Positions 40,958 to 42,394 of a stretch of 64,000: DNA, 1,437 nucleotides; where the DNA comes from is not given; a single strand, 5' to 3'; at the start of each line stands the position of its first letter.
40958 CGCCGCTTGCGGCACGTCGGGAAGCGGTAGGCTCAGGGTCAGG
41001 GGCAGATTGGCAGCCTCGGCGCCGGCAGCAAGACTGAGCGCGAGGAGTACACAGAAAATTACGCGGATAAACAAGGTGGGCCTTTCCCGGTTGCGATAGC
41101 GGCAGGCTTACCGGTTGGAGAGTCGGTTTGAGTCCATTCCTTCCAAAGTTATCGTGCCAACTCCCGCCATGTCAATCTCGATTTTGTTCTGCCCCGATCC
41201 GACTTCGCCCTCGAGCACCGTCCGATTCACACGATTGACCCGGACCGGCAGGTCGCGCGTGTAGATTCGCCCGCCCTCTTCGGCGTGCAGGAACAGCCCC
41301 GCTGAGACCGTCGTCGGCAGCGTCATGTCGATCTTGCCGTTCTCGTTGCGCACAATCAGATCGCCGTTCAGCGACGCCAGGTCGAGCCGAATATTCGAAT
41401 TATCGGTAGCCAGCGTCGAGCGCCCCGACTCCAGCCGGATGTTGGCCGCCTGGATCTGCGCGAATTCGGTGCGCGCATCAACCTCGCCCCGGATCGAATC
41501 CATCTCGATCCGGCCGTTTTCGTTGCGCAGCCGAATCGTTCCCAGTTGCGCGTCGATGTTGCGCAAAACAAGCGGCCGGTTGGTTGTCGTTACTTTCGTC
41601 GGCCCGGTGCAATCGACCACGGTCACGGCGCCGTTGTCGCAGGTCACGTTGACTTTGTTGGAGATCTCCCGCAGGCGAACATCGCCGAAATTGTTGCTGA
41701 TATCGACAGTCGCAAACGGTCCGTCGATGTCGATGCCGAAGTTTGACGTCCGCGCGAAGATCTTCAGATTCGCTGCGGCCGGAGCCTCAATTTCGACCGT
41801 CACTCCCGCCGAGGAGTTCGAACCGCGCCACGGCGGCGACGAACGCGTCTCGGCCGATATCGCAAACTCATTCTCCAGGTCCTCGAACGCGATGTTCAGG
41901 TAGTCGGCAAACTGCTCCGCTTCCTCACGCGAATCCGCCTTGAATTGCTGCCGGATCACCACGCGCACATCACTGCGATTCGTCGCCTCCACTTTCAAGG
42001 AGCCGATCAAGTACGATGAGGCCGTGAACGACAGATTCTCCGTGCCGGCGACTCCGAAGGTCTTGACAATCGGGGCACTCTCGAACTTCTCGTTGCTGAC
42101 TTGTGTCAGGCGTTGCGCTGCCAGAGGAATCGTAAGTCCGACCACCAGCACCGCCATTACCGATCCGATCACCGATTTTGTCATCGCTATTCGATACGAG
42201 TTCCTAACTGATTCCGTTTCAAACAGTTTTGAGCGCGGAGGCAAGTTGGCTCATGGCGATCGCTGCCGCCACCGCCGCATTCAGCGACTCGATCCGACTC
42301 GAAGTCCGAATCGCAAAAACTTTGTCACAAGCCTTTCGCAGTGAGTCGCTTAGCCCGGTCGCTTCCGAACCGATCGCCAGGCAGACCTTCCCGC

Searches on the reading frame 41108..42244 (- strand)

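Call 53: search_protein_families(library=pfam, proteins=[window:41108-42244:-], max_evalue=0.001)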
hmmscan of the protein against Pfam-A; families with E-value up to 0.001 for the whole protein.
window:41108-42244:- (378 aa): 1 family
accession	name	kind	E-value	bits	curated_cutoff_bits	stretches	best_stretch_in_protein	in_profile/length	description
PF13349.12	DUF4097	-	6.3e-05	22.9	22.9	1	94-324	12-206/247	Toastrack DUF4097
